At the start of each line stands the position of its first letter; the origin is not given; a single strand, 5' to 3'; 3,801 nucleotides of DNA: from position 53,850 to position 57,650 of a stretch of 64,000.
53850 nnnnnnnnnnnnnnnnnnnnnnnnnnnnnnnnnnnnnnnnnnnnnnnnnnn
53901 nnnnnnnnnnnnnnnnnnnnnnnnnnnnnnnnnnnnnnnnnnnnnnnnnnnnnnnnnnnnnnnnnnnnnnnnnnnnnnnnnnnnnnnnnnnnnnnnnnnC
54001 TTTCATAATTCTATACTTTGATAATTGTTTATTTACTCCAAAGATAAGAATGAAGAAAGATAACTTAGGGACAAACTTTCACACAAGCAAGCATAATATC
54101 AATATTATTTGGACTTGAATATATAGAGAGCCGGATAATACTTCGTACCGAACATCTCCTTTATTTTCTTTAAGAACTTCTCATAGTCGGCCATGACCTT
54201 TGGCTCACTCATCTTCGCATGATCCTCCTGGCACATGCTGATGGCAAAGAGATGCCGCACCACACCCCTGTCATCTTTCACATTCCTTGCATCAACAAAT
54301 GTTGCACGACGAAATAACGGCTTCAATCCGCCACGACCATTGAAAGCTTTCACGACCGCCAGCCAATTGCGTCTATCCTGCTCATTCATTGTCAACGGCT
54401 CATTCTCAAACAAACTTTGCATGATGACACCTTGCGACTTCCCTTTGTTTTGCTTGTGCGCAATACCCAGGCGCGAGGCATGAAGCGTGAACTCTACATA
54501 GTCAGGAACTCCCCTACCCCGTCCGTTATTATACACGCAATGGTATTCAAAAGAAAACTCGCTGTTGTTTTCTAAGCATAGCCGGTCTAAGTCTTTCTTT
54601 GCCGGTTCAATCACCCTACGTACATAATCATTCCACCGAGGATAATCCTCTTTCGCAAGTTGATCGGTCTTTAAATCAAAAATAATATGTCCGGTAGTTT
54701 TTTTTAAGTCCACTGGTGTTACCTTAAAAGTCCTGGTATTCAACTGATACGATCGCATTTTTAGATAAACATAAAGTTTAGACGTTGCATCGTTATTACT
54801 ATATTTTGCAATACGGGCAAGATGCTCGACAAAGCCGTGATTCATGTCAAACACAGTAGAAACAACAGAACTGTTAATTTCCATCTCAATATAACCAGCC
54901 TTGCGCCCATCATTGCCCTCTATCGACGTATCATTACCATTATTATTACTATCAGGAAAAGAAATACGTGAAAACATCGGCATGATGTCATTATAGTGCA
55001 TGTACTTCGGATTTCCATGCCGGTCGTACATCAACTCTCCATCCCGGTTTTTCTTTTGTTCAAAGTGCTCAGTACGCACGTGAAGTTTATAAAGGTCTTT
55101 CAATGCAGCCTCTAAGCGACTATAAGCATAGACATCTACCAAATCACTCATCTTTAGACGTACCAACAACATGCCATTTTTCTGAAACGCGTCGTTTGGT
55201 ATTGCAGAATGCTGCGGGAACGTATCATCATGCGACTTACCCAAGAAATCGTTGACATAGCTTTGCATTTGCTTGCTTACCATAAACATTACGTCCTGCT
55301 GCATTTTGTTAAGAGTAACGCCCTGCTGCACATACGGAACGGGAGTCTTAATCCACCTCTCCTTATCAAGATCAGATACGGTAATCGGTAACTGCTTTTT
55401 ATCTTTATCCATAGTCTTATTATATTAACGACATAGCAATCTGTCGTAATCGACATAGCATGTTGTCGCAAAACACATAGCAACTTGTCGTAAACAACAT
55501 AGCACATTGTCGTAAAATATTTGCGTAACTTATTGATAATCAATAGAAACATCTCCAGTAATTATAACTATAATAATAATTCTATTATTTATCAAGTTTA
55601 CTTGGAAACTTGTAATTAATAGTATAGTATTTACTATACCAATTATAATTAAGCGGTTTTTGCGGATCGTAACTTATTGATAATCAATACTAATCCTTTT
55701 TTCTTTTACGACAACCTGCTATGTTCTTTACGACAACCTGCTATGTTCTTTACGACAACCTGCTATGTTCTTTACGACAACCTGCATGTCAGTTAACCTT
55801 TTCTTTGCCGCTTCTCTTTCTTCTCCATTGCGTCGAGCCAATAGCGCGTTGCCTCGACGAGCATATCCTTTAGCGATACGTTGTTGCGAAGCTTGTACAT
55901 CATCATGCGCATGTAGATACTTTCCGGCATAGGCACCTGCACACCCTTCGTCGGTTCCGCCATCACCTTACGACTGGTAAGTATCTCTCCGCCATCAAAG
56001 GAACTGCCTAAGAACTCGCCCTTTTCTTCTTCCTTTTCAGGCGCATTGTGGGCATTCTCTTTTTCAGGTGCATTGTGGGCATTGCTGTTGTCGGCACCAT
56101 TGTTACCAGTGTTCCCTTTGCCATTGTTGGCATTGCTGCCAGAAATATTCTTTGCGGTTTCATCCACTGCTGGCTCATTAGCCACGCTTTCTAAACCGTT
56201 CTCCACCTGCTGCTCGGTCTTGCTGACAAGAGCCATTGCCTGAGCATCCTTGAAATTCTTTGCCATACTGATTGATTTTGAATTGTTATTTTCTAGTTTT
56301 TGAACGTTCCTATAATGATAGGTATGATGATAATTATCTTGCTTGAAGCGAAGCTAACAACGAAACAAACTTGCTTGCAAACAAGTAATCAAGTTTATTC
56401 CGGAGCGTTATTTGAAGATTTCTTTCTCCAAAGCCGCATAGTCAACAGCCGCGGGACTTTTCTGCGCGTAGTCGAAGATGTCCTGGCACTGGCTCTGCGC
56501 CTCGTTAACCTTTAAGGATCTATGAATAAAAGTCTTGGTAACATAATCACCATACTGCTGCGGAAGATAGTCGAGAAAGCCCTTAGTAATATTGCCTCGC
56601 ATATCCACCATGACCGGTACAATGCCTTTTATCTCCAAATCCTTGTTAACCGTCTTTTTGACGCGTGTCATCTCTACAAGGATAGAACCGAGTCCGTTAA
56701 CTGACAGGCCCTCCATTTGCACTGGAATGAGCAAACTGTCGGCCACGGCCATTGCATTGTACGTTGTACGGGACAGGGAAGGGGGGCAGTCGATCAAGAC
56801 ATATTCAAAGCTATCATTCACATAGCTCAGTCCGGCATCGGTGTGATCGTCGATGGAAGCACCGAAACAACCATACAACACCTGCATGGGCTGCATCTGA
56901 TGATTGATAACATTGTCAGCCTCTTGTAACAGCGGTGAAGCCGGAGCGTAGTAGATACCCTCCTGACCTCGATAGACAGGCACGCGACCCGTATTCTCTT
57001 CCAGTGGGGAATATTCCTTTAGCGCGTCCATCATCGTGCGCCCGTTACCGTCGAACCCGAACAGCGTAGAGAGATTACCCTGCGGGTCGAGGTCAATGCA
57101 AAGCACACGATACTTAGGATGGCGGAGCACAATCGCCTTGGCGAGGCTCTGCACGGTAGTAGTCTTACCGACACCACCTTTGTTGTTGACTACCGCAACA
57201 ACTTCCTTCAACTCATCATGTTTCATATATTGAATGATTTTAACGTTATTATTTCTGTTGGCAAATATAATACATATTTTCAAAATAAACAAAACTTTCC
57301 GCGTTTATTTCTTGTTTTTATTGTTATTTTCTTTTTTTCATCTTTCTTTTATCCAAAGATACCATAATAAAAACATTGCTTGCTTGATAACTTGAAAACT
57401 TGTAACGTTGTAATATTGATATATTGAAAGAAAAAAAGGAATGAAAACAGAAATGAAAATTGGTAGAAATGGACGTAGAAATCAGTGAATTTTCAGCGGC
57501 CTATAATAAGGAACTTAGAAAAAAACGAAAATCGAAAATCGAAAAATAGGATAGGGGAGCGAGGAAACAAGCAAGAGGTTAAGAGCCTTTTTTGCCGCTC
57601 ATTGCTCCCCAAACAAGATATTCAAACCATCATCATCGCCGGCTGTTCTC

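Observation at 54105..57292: Iteron-type plasmid origin with Rep-like initiator and ParA/RHH pair inside a phage genome (phage-plasmid lifestyle?)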

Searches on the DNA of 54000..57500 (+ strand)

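Call 7: search_dna_similar(query=window:54000-57500:+, collection=phages, mode=distant, max_rows=20)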
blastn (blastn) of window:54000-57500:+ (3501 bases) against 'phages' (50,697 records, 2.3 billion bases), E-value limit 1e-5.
No match.

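Call 8: search_dna_similar(query=window:54000-57500:+, collection=plasmids, mode=distant, max_rows=20)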
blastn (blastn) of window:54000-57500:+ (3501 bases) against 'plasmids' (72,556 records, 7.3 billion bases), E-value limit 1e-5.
No match.
